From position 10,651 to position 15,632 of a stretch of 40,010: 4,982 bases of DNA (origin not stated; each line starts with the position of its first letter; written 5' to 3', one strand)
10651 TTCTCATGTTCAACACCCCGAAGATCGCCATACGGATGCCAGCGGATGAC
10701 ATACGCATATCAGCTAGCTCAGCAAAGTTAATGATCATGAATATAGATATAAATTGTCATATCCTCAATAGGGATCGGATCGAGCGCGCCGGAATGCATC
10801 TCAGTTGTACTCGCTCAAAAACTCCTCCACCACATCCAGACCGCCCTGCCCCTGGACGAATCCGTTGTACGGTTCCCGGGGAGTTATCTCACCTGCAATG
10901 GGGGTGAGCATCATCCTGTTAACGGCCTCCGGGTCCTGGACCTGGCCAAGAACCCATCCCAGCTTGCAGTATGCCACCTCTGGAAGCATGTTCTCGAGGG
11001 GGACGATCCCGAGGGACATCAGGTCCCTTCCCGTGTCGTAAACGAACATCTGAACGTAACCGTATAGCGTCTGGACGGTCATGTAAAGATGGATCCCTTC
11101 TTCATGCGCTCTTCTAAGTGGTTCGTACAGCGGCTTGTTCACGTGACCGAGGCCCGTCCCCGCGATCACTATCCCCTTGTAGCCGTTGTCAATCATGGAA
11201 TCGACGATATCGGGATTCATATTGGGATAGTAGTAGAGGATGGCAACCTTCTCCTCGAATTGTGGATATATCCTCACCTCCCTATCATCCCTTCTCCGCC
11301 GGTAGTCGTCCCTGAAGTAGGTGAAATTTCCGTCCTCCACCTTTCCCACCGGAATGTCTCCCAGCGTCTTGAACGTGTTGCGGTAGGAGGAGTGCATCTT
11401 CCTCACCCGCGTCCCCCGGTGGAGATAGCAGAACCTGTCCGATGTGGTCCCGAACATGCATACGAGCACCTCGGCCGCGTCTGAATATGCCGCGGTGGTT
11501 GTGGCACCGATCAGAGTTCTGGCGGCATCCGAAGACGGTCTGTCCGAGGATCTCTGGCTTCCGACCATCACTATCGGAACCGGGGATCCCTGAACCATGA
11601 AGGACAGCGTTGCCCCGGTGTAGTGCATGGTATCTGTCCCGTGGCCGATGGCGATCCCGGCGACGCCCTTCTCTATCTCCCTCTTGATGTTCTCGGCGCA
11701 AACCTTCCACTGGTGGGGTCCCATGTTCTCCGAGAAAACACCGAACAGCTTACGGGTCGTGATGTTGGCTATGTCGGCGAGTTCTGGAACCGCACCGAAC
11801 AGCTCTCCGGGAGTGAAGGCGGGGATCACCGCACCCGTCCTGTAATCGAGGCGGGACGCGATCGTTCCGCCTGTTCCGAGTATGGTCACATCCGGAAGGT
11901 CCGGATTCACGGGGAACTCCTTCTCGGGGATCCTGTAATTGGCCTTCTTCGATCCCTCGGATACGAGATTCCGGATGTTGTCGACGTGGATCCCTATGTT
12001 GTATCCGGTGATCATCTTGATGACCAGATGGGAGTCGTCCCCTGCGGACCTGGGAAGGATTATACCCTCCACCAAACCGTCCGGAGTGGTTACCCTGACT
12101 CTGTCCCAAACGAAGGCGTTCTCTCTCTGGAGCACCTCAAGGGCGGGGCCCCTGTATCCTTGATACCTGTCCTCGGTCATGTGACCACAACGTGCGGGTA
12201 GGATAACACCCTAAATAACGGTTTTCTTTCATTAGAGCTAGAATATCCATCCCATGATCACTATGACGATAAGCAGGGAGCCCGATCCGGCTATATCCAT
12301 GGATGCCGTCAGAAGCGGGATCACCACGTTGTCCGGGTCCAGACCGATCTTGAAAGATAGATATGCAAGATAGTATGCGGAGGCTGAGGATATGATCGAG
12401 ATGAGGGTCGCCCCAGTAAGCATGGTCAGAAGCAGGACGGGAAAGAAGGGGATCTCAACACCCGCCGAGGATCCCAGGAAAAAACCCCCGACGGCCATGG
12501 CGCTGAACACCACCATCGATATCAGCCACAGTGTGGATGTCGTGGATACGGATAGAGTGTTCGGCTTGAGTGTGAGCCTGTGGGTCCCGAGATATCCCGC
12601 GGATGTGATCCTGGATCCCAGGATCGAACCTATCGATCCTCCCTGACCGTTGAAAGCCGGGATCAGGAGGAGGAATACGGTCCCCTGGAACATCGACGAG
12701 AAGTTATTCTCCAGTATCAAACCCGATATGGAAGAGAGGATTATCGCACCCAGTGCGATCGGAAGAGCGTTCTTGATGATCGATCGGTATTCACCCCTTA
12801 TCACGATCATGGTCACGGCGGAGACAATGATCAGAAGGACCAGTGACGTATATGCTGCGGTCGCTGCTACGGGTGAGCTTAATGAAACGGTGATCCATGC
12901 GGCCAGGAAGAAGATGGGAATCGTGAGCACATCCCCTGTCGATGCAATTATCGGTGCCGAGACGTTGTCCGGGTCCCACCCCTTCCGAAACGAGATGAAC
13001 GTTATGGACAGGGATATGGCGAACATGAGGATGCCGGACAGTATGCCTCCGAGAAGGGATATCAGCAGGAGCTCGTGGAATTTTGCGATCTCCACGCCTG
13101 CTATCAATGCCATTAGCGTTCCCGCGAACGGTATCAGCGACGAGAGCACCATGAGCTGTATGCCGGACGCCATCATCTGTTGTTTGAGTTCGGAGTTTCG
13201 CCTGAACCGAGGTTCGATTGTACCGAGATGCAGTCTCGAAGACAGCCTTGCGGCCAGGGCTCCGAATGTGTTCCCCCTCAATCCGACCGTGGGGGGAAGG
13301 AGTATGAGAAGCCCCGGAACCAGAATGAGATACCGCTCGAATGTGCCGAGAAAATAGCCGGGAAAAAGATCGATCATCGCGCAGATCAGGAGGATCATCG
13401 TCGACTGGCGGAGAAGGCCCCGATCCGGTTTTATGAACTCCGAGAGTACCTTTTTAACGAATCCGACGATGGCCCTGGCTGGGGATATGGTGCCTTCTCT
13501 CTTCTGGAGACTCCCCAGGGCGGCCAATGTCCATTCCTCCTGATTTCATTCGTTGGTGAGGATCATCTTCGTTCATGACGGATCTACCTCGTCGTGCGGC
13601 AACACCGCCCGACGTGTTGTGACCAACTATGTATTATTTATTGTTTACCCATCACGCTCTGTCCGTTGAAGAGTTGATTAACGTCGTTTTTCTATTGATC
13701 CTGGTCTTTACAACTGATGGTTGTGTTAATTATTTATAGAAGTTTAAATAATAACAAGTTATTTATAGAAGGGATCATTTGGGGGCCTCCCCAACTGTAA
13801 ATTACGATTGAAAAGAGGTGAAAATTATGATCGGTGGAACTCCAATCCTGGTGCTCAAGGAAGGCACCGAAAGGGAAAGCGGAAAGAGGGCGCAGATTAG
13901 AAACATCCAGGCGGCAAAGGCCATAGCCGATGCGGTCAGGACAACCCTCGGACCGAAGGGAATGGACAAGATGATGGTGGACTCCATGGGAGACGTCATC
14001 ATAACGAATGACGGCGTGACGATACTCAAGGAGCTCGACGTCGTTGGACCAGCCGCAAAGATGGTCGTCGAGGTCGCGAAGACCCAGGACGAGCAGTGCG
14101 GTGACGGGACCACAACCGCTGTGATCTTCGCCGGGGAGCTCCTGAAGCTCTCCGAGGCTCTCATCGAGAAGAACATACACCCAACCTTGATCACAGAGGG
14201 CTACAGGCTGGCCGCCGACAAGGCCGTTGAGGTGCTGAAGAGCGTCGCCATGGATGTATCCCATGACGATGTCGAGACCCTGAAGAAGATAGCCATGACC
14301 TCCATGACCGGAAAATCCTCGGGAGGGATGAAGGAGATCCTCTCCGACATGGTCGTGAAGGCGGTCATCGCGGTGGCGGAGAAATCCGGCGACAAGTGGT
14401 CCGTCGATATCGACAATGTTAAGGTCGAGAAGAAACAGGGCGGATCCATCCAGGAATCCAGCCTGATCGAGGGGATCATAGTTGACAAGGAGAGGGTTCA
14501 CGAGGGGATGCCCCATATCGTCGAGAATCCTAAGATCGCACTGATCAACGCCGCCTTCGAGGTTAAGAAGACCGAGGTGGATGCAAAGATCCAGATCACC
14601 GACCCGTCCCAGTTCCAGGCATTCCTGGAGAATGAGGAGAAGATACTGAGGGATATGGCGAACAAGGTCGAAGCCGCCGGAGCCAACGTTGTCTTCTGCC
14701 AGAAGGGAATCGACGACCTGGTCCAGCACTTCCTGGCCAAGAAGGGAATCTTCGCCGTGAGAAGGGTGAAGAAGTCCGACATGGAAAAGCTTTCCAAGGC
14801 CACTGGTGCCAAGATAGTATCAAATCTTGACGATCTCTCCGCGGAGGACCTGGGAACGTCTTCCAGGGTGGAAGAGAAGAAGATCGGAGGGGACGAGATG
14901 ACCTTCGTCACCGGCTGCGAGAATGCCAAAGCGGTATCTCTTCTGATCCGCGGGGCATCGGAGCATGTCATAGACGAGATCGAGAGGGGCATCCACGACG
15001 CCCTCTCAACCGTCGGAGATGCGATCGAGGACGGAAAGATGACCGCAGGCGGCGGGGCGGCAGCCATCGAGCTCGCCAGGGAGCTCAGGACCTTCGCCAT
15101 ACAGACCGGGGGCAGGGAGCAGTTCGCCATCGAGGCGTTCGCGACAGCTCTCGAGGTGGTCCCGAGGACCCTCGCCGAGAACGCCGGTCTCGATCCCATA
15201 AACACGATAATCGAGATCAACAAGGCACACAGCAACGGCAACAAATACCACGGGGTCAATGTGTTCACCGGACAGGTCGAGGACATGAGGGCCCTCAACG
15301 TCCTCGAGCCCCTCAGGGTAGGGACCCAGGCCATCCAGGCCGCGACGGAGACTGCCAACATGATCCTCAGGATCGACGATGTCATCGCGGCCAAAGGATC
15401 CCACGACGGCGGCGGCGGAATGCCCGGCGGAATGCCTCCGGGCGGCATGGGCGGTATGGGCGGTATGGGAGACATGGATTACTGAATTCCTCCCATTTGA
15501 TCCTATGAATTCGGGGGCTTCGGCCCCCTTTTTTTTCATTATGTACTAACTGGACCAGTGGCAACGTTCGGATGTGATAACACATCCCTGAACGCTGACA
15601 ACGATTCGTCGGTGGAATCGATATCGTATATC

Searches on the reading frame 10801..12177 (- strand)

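Call 64: search_protein_families(library=pfam, proteins=[window:10801-12177:-], max_evalue=0.00001)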
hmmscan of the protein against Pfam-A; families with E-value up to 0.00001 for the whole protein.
window:10801-12177:- (458 aa): 3 families
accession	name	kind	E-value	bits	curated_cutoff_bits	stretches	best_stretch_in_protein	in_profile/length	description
PF00710.25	Asparaginase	-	2.1e-53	181.1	22.5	1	97-290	2-190/193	Asparaginase, N-terminal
PF17763.6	Asparaginase_C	-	6.2e-31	107.2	34.6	1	310-423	1-114/114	Glutaminase/Asparaginase C-terminal domain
PF18195.6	GatD_N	-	2.4e-13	49.7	25.7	1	23-68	3-49/54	GatD N-terminal domain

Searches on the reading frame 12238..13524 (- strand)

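Call 64: search_protein_families(library=pfam, proteins=[window:12238-13524:-], max_evalue=0.00001)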
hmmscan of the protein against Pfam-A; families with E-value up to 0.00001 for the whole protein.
window:12238-13524:- (428 aa): 1 family
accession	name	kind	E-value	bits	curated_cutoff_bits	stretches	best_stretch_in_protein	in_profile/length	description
PF01769.21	MgtE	-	2.5e-30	105.7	27.6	2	77-207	2-124/125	Divalent cation transporter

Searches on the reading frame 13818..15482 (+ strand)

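Call 64: search_protein_families(library=pfam, proteins=[window:13818-15482:+], max_evalue=0.00001)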
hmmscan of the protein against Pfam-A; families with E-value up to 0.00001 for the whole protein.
window:13818-15482:+ (555 aa): 1 family
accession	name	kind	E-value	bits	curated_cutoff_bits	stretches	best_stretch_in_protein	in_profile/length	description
PF00118.29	Cpn60_TCP1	-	8.4e-185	615.5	34.3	1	36-526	1-489/490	TCP-1/cpn60 chaperonin family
